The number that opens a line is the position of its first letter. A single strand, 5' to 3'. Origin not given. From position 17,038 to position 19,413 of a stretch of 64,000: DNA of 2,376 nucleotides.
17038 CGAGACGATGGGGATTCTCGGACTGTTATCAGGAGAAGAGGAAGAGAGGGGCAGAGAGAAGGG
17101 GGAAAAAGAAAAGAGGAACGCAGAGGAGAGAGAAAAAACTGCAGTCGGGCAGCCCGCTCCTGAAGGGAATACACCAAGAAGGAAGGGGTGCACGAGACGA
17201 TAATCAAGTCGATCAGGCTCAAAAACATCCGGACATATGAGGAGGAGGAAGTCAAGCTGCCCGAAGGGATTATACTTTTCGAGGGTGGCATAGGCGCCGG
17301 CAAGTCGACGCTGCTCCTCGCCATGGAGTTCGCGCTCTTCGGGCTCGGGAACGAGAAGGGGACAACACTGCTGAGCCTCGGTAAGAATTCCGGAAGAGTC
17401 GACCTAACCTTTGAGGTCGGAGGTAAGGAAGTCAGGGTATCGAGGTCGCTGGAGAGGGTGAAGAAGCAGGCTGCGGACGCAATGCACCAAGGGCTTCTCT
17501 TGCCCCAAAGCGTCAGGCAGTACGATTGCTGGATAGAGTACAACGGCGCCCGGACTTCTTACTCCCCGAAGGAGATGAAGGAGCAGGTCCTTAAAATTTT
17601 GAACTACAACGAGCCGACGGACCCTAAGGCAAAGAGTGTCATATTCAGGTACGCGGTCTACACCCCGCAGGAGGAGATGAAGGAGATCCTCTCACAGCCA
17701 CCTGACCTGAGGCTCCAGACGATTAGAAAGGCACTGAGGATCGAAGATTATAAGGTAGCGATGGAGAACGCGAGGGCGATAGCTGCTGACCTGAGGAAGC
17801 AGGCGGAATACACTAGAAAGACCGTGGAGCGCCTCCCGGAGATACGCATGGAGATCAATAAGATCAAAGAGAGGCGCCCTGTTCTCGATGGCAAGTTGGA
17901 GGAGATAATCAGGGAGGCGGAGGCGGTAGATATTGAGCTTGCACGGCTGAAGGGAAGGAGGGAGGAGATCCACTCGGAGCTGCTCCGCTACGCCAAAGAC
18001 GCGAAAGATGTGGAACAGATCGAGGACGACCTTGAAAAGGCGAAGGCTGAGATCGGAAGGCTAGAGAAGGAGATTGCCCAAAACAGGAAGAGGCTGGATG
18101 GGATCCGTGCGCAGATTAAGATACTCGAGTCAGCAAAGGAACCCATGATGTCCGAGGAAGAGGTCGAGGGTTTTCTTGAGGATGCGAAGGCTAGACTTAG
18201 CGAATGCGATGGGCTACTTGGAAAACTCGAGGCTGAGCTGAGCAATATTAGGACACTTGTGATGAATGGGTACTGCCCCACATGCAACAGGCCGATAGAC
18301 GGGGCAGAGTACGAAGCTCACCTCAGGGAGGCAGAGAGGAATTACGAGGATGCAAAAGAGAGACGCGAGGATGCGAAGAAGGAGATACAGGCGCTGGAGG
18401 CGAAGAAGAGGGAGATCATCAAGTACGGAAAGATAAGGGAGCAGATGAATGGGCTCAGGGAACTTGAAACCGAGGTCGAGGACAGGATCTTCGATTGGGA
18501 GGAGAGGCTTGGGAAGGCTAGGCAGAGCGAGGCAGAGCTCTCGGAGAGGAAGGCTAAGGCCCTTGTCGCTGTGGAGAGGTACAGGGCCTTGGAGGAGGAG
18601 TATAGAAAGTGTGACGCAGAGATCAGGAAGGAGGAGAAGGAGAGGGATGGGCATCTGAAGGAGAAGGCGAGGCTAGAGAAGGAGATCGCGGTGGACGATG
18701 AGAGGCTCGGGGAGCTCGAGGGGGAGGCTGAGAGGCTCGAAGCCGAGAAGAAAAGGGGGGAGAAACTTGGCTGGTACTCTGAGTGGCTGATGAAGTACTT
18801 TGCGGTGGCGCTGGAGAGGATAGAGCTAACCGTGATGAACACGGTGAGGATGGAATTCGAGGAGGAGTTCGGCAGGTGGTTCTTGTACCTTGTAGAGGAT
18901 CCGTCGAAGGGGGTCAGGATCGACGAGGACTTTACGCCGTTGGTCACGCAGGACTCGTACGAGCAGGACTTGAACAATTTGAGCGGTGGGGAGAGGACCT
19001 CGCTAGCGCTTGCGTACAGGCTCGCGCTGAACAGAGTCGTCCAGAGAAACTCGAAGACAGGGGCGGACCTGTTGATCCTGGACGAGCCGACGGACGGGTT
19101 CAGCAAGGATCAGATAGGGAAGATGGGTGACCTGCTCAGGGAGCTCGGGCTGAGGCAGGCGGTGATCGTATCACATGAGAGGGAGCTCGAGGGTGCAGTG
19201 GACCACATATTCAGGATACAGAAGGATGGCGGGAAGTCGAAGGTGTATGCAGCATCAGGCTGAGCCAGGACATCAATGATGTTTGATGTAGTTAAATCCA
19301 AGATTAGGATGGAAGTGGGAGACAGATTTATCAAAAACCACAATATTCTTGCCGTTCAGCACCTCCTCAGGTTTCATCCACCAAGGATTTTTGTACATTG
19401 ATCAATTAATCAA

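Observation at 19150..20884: COG1373 ATPase-nuclease cassette inserted at the rad50 3' end with a 101-bp duplication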

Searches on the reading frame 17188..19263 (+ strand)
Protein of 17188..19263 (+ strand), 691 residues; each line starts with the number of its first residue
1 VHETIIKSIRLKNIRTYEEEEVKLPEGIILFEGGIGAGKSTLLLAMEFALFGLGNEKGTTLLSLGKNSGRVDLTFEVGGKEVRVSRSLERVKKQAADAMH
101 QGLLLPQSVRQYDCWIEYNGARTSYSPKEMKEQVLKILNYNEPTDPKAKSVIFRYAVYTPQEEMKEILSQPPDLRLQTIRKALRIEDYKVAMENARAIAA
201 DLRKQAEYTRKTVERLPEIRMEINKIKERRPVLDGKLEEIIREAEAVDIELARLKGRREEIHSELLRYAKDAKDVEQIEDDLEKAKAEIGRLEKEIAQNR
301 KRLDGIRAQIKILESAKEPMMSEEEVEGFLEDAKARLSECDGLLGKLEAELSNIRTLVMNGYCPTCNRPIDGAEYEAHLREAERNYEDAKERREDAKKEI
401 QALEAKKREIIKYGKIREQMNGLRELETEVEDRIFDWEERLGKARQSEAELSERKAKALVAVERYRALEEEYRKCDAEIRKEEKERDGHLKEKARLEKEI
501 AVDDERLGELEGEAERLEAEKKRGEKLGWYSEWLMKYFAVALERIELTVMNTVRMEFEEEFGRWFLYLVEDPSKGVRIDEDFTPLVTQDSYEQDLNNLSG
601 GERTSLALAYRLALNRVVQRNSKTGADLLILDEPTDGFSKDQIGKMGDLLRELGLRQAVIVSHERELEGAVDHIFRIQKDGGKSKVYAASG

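Call 5: search_protein_families(library=pfam, proteins=[window:17188-19263:+], max_evalue=0.01)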
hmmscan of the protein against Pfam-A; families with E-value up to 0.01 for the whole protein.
window:17188-19263:+ (691 aa): 9 families
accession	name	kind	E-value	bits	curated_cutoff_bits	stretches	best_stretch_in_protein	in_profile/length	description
PF13476.12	AAA_23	-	2.2e-19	71.3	27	1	8-228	1-198/201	AAA domain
PF02463.25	SMC_N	-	6.5e-08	32.7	40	1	6-681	2-216/220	RecF/RecN/SMC N terminal domain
PF13558.12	SbcC_Walker_B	-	1.1e-06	29.2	27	1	588-651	23-89/90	SbcC/RAD50-like, Walker B motif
PF13555.12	AAA_29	-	8.9e-05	22.6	27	1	7-52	2-48/61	P-loop containing region of AAA domain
PF00005.33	ABC_tran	-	0.00024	22.2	25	0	573-635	80-136/137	ABC transporter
PF13175.12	AAA_15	-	0.0026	17.9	32.1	1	6-328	3-290/374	AAA ATPase domain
PF00261.25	Tropomyosin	-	0.004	17.1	38.6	1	214-410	6-214/242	Tropomyosin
PF13166.12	AAA_13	-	0.0044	16.2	36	0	377-521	314-453/713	AAA domain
PF24079.1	UBR4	-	0.0055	17.5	27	0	268-414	6-122/125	E3 ubiquitin-protein ligase UBR4-like domain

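Call 16: find_related_loci(query=window:17188-19260:+, collection=genome_contigs, flank=8000)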
Query window:17188-19260:+ (691 aa) in genome_contigs; peptide patterns used: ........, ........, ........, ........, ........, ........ (x = any residue, [..] = any of these).
144 stretches matched a pattern; 4 encode a relative of the query (tblastn E <= 1e-3); 4 distinct loci.
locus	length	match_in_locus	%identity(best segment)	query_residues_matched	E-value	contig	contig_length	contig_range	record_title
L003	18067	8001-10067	70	5-690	0e+0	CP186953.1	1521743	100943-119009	MAG: Candidatus Methanosuratincola verstraetei isolate LCB70 chromosome, complete genome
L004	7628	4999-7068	67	5-691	0e+0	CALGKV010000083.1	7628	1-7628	MAG: Candidatus Methanomethylicales archaeon isolate R1_Bin_Bin_1_1 genome assembly, contig: c_000000399490, whole genom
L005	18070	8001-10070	69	5-691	0e+0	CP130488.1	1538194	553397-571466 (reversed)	MAG: Candidatus Methanosuratincola petrocarbonis isolate LWZ-6 chromosome, complete genome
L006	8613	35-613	81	499-691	5e-98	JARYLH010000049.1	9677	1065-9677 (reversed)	MAG: Candidatus Methanosuratincola sp. isolate A05DMB-I-01 NODE_49_length_9677_cov_3.586667, whole genome shotgun sequen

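Call 29: find_homologous_proteins(query=window:17188-19260:+, max_evalue=1e-50)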
Query window:17188-19260:+ (691 aa): 354 proteins with E <= 1e-50 among 8000 candidates; the best 120 are listed.
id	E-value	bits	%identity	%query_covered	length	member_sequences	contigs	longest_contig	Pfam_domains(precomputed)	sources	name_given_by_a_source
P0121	0.0e+0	1482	100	100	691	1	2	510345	PF13476.13,PF13558.13,PF02463.26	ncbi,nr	ncbi:MAG: SMC family ATPase [Candidatus Methanosuratus sp.]|nr:SMC family ATPase [Candidatus Methano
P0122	1.8e-297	1007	70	99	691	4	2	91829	PF13476.13,PF13558.13,PF02463.26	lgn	-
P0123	1.6e-296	1003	70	99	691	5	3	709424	PF13476.13,PF13558.13,PF02463.26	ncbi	ncbi:MAG: SMC family ATPase [Candidatus Methanosuratincola petrocarbonis]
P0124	9.3e-295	998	70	99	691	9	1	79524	PF13476.13,PF13558.13,PF02463.26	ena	-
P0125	1.4e-291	987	69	99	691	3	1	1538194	PF13175.13,PF13476.13,PF13558.13,PF02463.26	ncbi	-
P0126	1.4e-290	984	69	99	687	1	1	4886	PF13476.13,PF13558.13,PF02463.26,PF24161.2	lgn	-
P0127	4.0e-288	976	69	99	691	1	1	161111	PF13476.13,PF13558.13,PF02463.26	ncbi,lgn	ncbi:MAG: SMC family ATPase [Candidatus Methanosuratincola sp.]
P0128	3.2e-283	960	67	99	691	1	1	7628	PF13476.13,PF13558.13,PF02463.26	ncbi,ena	-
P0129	3.1e-278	943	64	99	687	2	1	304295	PF13476.13,PF02463.26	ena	-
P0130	2.1e-265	901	63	99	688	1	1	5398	PF13476.13,PF13558.13,PF02463.26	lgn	-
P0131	2.3e-243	828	66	86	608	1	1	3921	PF13175.13,PF13476.13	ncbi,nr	ncbi:MAG: SMC family ATPase, partial [Nitrososphaeria archaeon]|nr:SMC family ATPase [Nitrososphaeri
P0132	1.7e-202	693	50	98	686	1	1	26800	PF13476.13,PF13558.13,PF02463.26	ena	-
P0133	2.8e-192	659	49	99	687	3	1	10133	PF13476.13,PF13558.13,PF02463.26,PF24161.2,PF13166.13,PF10473.15,PF13304.13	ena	-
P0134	3.0e-191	656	49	98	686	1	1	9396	PF13476.13,PF13558.13,PF02463.26,PF13304.13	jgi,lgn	jgi:exonuclease SbcC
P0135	4.4e-190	652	49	99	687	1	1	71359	PF13476.13,PF13558.13,PF02463.26,PF13166.13,PF13304.13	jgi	jgi:exonuclease SbcC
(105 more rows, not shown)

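Call 30: find_encoding_contigs(protein=P0121, flank=6000, max_places=6)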
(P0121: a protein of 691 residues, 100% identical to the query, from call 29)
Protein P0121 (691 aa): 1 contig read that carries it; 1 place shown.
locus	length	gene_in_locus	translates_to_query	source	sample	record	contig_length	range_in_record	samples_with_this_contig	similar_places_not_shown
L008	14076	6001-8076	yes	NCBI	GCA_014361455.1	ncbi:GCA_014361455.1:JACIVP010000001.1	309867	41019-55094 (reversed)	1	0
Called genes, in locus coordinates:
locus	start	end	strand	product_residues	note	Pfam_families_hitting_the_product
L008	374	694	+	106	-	PF02591:Zn_ribbon_9 (faint), PF07282:Cas12f1-like_TNB (faint), PF24460:DUF7575 (faint), PF26435:DUF8118 (faint), PF13248:Zn_ribbon_3 (faint), PF14690:Zn_ribbon_ISL3 (faint), PF24463:DUF7577 (faint), PF13240:Zn_Ribbon_1 (faint)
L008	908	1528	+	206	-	-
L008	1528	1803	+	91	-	PF14947:HTH_45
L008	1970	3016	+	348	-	PF09376:NurA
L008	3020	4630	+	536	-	PF01935:DUF87, PF12846:AAA_10 (faint)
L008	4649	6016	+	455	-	PF00149:Metallophos, PF12850:Metallophos_2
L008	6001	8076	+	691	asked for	PF02463:SMC_N (weak), PF13476:AAA_23, PF13558:SbcC_Walker_B (weak)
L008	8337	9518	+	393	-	PF01637:ATPase_2 (faint), PF13173:AAA_14, PF13635:DUF4143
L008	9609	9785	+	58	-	-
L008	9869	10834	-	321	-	PF04055:Radical_SAM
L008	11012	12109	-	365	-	PF03706:LPG_synthase_TM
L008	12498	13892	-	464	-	PF00890:FAD_binding_2, PF01134:GIDA, PF01266:DAO (weak), PF07992:Pyr_redox_2, PF12831:FAD_oxidored, PF13738:Pyr_redox_3, PF00070:Pyr_redox, PF02852:Pyr_redox_dim, +4 more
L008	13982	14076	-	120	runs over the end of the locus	-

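Call 31: find_encoding_contigs(protein=P0122, flank=10000, max_places=3)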
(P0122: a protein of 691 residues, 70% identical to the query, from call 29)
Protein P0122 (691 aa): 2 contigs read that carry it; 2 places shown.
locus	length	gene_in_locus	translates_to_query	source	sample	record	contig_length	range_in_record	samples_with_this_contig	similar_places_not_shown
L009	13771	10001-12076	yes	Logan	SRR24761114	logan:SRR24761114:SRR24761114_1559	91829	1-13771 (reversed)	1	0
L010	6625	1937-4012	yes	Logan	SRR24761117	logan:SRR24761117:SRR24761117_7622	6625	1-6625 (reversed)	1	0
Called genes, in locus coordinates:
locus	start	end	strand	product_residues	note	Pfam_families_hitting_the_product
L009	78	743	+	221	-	PF01502:PRA-CH, PF01503:PRA-PH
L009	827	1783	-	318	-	PF00294:PfkB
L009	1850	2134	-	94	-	-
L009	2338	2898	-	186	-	PF00258:Flavodoxin_1, PF12641:Flavodoxin_3 (weak), PF12724:Flavodoxin_5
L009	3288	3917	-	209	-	PF07796:DUF1638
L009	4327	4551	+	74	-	-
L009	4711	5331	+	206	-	-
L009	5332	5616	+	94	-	PF14947:HTH_45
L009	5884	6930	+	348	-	PF09376:NurA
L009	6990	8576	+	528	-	PF01935:DUF87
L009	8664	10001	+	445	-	PF00149:Metallophos, PF12850:Metallophos_2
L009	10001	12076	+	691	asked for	PF13476:AAA_23, PF02463:SMC_N (weak), PF13558:SbcC_Walker_B (weak)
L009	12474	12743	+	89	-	-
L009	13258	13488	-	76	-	-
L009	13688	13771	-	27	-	?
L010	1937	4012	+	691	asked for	PF13476:AAA_23, PF02463:SMC_N (weak), PF13558:SbcC_Walker_B (weak)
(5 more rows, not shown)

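Call 32: find_encoding_contigs(protein=P0127, flank=10000, max_places=3)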
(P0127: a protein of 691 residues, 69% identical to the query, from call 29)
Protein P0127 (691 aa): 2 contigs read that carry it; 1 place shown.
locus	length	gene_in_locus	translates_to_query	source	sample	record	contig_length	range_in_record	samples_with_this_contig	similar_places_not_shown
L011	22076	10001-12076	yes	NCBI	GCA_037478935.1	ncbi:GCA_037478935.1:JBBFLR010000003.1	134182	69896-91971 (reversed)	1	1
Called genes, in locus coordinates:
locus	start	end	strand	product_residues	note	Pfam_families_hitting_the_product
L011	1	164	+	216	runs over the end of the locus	PF00117:GATase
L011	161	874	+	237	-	PF00977:His_biosynth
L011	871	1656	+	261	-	PF00977:His_biosynth, PF02581:TMP-TENI (faint), PF03060:NMO (faint), PF05690:ThiG (faint)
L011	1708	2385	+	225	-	PF01502:PRA-CH, PF01503:PRA-PH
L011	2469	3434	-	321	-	PF00294:PfkB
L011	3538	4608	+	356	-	PF07745:Glyco_hydro_53 (weak)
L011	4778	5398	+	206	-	-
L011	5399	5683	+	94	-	PF14947:HTH_45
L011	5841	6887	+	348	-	PF09376:NurA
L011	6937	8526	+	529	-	PF01935:DUF87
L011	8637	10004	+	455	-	PF00149:Metallophos, PF12850:Metallophos_2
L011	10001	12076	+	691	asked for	PF02463:SMC_N (faint), PF13476:AAA_23, PF13558:SbcC_Walker_B (weak)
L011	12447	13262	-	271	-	PF02830:V4R (weak)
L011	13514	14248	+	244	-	PF14378:PAP2_3, PF01569:PAP2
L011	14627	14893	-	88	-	-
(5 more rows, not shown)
